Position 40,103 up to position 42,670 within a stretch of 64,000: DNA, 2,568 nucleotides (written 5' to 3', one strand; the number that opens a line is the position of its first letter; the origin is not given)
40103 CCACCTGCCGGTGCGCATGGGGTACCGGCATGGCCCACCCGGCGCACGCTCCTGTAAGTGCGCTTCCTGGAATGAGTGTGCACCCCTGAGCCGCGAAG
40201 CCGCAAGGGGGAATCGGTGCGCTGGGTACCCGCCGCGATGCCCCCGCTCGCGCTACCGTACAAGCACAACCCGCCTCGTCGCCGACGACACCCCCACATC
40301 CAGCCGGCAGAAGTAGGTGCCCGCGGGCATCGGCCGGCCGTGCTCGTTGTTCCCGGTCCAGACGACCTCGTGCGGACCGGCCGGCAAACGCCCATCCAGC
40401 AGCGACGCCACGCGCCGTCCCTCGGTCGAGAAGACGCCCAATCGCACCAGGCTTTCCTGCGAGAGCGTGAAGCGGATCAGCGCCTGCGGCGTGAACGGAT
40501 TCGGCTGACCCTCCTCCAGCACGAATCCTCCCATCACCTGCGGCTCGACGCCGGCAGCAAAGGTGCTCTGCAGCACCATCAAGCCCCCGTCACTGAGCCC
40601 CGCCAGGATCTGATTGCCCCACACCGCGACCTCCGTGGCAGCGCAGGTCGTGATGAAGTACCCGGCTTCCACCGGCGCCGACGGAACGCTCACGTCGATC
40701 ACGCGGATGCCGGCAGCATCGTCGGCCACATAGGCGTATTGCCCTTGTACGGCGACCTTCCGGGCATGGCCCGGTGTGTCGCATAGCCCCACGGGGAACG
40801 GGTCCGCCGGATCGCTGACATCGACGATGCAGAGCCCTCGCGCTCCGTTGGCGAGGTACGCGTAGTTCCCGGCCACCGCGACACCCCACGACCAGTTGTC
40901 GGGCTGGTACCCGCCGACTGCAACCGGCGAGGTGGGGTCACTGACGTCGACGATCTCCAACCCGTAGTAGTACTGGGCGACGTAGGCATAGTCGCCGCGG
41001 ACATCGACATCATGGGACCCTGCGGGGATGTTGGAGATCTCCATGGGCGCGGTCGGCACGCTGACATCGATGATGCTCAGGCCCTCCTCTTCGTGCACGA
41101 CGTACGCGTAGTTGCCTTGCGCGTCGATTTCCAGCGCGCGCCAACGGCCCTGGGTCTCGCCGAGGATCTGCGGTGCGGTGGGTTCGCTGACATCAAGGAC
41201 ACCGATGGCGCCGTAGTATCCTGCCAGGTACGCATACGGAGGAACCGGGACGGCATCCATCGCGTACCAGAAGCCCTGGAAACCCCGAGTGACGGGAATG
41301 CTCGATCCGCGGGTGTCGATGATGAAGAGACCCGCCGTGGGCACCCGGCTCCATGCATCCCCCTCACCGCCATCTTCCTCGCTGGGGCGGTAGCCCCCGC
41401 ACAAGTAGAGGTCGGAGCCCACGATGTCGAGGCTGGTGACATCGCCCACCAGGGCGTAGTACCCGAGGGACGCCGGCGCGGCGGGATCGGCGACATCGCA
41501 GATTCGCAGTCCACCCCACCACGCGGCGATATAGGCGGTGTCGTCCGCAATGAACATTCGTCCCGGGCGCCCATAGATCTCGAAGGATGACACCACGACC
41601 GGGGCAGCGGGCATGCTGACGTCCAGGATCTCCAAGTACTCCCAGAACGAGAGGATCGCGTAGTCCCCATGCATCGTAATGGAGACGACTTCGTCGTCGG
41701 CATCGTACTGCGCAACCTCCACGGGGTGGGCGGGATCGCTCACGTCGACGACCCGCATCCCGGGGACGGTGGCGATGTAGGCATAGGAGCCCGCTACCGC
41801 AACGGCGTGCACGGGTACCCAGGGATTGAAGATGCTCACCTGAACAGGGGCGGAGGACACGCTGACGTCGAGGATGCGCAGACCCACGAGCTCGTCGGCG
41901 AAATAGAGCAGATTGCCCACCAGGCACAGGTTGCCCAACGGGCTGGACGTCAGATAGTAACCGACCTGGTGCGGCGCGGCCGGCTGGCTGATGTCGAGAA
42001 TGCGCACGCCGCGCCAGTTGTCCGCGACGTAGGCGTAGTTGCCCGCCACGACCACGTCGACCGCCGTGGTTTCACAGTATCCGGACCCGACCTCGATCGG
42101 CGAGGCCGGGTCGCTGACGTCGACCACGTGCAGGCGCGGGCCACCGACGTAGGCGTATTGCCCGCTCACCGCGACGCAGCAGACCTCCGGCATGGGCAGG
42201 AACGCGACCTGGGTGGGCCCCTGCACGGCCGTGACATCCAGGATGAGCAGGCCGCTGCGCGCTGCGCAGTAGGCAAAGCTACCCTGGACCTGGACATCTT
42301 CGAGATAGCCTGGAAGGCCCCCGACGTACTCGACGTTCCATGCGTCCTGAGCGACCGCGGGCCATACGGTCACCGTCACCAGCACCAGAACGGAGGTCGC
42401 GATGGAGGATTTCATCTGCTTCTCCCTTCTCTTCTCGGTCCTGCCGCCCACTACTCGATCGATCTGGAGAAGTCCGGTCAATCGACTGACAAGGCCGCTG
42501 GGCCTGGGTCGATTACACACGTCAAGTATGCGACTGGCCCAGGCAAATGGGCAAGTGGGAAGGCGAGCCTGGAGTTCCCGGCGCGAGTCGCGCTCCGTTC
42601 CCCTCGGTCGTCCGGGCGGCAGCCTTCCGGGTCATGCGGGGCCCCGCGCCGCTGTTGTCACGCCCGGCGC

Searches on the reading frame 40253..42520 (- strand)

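Call 8: search_protein_families(library=padloc, proteins=[window:40253-42520:-], max_evalue=0.001)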
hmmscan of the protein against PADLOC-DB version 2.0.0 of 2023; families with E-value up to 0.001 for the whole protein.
window:40253-42520:- (755 aa): 0 families

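Call 12: search_protein_families(library=pfam, proteins=[window:40253-42520:-], max_evalue=10)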
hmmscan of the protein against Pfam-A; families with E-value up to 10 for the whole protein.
window:40253-42520:- (755 aa): 6 families
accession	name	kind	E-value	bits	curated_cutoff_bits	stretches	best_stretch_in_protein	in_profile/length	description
PF08309.17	LVIVD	-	6.9e-99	323.4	20.2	12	153-191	4-42/42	LVIVD repeat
PF13860.13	FlgD_ig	-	2.6e-06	27.7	27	1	686-736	18-69/79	FlgD Ig-like domain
PF09826.15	Beta_propel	-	6.6e-06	25.7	22.4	1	255-288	92-125/495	Beta propeller domain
PF21544.3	PorZ_N_b_propeller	-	1.7e-05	25.6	27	1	587-649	82-140/154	TSS9, PorZ, N-terminal beta-propeller domain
PF13585.12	CHU_C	-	0.052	14.1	27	1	719-742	49-72/86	CHU_C Type IX secretion signal domain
PF10029.15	DUF2271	-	0.21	11.7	27.3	1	713-752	73-112/136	Predicted periplasmic protein (DUF2271)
